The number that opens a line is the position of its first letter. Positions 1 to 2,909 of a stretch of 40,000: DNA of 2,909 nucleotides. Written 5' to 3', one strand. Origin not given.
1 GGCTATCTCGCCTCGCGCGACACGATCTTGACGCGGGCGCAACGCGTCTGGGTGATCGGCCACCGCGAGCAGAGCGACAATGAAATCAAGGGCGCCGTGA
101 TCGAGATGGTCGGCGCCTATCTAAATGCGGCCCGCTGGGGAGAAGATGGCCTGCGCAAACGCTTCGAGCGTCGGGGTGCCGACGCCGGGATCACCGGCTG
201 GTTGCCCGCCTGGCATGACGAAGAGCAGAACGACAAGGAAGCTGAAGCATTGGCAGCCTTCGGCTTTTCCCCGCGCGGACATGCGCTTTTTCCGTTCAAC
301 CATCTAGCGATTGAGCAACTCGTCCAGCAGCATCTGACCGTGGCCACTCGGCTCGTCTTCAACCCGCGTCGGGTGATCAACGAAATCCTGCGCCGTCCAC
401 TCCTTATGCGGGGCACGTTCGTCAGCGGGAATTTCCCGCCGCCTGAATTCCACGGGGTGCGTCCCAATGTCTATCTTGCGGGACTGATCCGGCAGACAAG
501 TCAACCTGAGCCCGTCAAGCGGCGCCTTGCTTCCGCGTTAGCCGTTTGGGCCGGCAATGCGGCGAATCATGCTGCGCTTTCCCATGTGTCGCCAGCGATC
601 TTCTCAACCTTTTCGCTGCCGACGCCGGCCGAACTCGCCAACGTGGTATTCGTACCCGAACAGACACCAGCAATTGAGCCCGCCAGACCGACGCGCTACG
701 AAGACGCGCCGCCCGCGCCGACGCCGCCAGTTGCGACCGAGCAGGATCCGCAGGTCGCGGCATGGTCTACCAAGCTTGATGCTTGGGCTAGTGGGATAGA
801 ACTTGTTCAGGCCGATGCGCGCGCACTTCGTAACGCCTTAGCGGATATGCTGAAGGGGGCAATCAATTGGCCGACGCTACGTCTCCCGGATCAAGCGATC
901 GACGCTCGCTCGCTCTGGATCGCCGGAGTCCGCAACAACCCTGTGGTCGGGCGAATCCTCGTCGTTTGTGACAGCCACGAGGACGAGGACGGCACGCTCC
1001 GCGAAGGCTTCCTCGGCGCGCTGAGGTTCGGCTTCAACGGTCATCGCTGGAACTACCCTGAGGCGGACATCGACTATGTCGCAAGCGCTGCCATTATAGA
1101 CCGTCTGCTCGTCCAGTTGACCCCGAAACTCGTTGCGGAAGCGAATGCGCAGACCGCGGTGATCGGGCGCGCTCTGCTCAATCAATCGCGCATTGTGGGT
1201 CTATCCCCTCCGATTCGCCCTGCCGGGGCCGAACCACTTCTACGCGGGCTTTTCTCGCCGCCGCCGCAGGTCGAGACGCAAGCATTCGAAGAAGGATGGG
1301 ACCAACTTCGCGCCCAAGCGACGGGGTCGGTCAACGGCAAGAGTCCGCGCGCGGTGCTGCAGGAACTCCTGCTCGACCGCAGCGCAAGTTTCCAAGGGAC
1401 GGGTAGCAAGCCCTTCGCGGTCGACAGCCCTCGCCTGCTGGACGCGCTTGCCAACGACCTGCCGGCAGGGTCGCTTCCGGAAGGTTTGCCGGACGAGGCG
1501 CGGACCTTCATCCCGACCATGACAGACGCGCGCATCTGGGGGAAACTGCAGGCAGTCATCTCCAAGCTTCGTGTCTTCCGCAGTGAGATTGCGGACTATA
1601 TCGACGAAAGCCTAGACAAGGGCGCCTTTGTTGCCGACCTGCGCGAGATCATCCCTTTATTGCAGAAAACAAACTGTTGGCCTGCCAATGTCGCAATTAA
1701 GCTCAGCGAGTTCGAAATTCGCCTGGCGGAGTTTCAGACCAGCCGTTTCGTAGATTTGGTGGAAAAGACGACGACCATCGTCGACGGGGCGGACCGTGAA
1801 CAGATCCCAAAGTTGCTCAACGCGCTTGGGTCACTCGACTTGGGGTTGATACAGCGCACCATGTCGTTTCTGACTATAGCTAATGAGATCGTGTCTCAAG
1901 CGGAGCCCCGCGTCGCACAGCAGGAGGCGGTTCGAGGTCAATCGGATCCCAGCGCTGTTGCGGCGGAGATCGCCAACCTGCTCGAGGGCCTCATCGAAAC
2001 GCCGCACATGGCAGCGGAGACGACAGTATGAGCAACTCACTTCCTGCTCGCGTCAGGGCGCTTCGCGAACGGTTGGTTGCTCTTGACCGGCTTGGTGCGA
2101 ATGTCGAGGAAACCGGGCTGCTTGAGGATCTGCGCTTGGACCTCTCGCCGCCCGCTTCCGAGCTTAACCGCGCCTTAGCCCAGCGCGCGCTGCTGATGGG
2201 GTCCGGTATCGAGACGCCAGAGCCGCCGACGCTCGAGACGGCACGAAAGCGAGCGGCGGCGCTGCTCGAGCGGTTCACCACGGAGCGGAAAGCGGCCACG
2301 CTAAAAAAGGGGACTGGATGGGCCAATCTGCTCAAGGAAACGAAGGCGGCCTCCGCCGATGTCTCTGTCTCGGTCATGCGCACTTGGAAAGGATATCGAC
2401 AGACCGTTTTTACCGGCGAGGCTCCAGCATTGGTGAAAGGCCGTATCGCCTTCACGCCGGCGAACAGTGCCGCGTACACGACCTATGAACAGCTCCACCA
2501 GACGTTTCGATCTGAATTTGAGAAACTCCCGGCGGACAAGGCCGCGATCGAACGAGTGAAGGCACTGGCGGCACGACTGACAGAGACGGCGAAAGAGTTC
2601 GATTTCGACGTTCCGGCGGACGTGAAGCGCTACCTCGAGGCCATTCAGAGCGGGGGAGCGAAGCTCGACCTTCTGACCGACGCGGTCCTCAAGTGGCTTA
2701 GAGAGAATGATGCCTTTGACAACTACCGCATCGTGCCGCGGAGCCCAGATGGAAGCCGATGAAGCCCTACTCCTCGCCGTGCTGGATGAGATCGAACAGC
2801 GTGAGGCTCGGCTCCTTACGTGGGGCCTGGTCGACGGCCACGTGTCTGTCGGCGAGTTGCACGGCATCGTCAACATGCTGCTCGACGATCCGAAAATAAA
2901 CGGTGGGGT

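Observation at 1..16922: Convergent two-operon island: a variant 7-deazaguanine DNA modification/restriction (Dpd-like) system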

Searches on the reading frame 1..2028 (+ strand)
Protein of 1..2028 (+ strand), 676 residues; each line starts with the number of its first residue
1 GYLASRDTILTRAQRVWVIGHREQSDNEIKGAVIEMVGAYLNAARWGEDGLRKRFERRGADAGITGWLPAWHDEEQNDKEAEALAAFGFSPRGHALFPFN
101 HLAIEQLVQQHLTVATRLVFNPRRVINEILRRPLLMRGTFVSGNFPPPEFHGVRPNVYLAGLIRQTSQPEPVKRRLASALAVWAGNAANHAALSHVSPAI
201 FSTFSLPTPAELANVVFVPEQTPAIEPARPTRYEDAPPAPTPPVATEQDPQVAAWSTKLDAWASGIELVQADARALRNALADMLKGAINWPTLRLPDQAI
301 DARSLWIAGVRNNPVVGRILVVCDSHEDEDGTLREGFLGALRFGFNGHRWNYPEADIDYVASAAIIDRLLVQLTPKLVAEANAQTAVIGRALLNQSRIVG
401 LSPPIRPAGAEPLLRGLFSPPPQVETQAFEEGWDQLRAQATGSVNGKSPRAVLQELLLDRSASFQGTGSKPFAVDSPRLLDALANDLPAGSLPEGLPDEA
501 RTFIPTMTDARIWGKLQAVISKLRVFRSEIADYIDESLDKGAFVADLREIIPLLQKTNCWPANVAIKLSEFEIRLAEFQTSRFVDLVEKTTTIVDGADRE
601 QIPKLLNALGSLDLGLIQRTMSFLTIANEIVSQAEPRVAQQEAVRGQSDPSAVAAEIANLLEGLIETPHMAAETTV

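Call 4: search_protein_families(library=ncbifam, proteins=[window:28-2028:+], max_evalue=0.01)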
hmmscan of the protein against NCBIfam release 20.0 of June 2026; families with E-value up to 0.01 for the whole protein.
window:28-2028:+ (667 aa): 1 family
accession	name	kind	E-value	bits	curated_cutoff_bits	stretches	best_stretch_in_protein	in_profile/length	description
NF041065.1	DpdH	equivalog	4.6e-118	396.1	450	1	1-653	358-1012/1014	protein DpdH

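Call 5: search_protein_families(library=padloc, proteins=[window:28-2028:+], max_evalue=0.01)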
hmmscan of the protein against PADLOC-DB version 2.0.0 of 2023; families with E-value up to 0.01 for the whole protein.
window:28-2028:+ (667 aa): 7 families
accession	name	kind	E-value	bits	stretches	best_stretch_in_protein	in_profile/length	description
PDLC02885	DpdH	-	7.7e-59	197.5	1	2-487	381-854/1022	DpdH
PDLC02875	DpdH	-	6.9e-57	191.1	1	1-553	366-929/1030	DpdH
PDLC02881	DpdH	-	1.1e-36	124.3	1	2-277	380-677/1071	DpdH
PDLC02879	DpdH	-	9.2e-31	104.5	1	1-375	380-766/1064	DpdH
PDLC02882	DpdH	-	4.5e-28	95.4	1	2-474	377-860/1054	DpdH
PDLC02891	DpdH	-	1.4e-23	81.2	1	17-294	376-638/1009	DpdH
PDLC02888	DpdH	-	6.6e-22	75.7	1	2-224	386-601/622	DpdH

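Call 11: search_protein_families(library=pfam, proteins=[window:1-2028:+], max_evalue=0.01)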
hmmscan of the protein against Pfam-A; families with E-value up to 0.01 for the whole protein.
window:1-2028:+ (676 aa): 0 families

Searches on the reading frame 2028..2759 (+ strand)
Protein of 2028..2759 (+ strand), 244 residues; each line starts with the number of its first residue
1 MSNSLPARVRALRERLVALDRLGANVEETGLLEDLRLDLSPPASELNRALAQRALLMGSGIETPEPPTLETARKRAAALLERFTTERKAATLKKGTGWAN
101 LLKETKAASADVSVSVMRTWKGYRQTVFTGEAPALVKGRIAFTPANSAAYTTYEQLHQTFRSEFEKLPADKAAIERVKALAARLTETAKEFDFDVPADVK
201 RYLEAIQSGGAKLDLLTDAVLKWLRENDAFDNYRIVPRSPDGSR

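Call 4: search_protein_families(library=ncbifam, proteins=[window:2028-2759:+], max_evalue=0.01)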
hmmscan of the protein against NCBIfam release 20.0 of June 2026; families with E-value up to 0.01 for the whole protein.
window:2028-2759:+ (244 aa): 1 family
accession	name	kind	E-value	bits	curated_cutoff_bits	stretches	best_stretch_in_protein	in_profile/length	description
NF041066.2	DpdI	equivalog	5.3e-34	118.3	150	1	4-235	2-239/239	protein DpdI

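Call 5: search_protein_families(library=padloc, proteins=[window:2028-2759:+], max_evalue=0.01)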
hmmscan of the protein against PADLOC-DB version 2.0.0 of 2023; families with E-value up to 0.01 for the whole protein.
window:2028-2759:+ (244 aa): 1 family
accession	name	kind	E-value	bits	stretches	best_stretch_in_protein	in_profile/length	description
PDLC02892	DpdI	-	1.6e-06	25.9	1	97-234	99-237/244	DpdI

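Call 11: search_protein_families(library=pfam, proteins=[window:2028-2759:+], max_evalue=0.01)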
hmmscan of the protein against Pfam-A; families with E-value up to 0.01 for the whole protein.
window:2028-2759:+ (244 aa): 1 family
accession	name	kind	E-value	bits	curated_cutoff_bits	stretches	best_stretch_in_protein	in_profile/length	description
PF12095.13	CRR7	-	0.0064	17.3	25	0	153-194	30-71/84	Protein CHLORORESPIRATORY REDUCTION 7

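Call 17: find_encoding_contigs(protein=window:2028-2759:+, flank=10000, max_places=6)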
Protein window:2028-2759:+ (244 aa): no gene with exactly this product is on record in the collection.
